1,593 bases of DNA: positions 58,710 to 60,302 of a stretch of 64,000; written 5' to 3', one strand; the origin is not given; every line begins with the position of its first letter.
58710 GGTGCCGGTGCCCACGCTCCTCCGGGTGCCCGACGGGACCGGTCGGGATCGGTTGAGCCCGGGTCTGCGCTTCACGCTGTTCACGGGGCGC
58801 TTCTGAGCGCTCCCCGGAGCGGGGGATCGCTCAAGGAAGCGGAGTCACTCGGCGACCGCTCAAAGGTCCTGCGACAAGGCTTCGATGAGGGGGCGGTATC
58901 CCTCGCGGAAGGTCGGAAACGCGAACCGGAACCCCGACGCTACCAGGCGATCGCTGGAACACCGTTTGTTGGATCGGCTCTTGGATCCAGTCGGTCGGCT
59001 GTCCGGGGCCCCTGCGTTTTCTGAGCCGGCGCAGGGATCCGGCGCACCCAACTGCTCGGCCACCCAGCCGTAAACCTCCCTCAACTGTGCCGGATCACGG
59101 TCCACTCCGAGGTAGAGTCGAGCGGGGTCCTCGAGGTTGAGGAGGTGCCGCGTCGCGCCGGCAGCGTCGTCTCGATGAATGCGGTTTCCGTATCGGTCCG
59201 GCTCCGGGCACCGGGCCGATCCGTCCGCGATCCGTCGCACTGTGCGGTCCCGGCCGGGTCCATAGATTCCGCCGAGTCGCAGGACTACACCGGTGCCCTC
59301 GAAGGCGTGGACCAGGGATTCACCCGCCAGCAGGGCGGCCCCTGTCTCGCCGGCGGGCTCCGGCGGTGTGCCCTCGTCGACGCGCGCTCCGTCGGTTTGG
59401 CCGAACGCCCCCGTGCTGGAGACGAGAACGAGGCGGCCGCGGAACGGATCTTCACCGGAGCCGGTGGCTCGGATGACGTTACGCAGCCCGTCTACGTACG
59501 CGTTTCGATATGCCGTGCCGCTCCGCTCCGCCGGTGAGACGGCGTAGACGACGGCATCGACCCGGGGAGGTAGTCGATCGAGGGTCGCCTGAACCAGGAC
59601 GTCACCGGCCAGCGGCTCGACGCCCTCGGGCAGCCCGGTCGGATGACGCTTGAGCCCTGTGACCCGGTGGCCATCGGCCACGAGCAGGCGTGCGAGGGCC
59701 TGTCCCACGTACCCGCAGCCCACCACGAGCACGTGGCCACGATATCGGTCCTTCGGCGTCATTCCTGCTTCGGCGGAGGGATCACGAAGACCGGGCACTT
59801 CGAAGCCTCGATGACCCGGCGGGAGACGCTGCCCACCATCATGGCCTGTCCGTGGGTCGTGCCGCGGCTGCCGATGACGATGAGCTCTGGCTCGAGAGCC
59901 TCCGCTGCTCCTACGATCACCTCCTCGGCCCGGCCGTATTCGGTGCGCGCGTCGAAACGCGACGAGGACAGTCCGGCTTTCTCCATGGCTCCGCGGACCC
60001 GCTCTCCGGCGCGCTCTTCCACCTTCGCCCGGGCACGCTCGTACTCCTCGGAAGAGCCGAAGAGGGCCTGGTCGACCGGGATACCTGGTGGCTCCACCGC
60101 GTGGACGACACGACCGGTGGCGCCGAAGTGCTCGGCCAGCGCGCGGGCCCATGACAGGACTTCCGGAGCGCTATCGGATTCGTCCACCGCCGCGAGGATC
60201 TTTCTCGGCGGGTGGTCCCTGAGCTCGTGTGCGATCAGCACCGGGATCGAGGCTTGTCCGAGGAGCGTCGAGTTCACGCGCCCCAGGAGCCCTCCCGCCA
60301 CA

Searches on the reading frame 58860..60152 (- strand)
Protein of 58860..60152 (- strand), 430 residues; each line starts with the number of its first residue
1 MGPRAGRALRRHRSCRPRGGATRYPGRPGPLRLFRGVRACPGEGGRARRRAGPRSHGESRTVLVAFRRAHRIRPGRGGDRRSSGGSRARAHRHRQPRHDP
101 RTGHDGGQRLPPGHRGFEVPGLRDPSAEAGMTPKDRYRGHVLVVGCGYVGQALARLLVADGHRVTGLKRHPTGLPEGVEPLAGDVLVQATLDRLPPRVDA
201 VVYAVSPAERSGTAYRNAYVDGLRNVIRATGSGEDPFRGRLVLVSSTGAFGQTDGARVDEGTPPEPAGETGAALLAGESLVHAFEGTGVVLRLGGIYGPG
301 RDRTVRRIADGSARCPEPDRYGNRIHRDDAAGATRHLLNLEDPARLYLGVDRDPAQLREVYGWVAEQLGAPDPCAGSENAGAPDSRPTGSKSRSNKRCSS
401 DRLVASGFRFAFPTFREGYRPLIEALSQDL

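Call 11: search_protein_families(library=pfam, proteins=[window:58860-60152:-], max_evalue=0.001)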
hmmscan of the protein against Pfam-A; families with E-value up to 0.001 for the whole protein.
window:58860-60152:- (430 aa): 3 families
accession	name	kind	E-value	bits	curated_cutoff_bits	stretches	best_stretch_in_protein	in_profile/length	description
PF01370.27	Epimerase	-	8.7e-13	48.7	20.9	1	141-307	1-184/240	NAD dependent epimerase/dehydratase family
PF13460.12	NAD_binding_10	-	4.9e-07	30.2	27.2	1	147-255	4-107/184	NAD(P)H-binding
PF04321.23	RmlD_sub_bind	-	9.5e-07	28.6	27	1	141-308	3-163/287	RmlD substrate binding domain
